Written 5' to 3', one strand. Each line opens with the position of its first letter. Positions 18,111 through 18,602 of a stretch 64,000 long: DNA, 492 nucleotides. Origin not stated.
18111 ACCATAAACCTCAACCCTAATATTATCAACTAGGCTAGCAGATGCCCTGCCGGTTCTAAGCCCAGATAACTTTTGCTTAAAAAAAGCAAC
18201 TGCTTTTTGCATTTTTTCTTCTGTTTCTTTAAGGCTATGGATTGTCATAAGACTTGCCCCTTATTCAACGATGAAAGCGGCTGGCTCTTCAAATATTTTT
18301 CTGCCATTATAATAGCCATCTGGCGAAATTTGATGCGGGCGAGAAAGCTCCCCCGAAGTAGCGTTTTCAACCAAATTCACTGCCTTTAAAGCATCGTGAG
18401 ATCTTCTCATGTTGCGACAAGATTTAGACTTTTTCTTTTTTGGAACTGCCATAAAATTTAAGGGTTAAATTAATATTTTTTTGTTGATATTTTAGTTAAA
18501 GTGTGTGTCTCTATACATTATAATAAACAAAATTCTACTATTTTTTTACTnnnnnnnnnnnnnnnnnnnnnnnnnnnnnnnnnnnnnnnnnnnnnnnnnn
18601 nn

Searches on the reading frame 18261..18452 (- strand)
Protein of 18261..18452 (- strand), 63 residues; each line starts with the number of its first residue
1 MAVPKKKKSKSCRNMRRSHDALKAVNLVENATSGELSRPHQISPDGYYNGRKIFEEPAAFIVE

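Call 39: find_encoding_contigs(protein=window:18261-18452:-, flank=4500, max_places=10)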
Protein window:18261-18452:- (63 aa): 19 contigs read that carry it; 10 places shown.
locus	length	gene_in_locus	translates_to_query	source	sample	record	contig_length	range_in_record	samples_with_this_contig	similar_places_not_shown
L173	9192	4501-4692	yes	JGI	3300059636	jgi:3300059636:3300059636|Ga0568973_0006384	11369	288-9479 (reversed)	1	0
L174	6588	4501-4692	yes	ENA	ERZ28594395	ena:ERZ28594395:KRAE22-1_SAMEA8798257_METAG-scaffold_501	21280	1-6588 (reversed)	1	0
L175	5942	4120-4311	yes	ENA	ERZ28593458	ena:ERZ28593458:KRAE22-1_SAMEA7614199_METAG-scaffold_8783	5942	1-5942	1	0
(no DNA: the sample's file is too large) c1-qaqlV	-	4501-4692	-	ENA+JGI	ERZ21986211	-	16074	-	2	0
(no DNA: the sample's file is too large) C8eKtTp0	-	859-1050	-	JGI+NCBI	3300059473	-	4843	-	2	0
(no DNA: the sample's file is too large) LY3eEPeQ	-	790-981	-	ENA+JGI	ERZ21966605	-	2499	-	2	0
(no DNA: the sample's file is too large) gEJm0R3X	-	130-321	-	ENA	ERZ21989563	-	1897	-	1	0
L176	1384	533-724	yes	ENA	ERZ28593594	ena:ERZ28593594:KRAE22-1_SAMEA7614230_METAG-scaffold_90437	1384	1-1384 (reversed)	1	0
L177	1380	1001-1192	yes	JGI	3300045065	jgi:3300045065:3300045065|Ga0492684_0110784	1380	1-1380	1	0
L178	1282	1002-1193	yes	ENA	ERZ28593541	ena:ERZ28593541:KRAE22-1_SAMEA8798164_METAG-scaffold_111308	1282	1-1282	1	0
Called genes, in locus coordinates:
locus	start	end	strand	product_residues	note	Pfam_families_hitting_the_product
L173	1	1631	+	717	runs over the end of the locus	PF01551:Peptidase_M23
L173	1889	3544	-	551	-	PF00118:Cpn60_TCP1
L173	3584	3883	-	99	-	PF00166:Cpn10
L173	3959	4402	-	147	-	PF04355:BamE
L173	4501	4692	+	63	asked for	PF01783:Ribosomal_L32p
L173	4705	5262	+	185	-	PF01765:RRF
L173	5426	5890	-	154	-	PF04982:TM_HPP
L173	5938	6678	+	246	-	-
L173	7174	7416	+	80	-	-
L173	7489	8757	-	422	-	PF00109:ketoacyl-synt, PF02801:Ketoacyl-synt_C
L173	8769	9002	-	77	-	PF00550:PP-binding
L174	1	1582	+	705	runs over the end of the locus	PF01551:Peptidase_M23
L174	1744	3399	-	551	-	PF00118:Cpn60_TCP1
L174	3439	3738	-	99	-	PF00166:Cpn10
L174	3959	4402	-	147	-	PF04355:BamE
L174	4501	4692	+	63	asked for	PF01783:Ribosomal_L32p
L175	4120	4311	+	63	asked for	PF01783:Ribosomal_L32p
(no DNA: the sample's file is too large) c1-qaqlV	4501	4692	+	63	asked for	PF01783:Ribosomal_L32p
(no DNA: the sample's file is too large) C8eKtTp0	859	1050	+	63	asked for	PF01783:Ribosomal_L32p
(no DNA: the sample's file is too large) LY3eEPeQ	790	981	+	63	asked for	PF01783:Ribosomal_L32p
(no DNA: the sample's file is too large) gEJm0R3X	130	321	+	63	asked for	PF01783:Ribosomal_L32p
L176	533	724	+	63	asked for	PF01783:Ribosomal_L32p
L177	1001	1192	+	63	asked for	PF01783:Ribosomal_L32p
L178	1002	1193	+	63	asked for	PF01783:Ribosomal_L32p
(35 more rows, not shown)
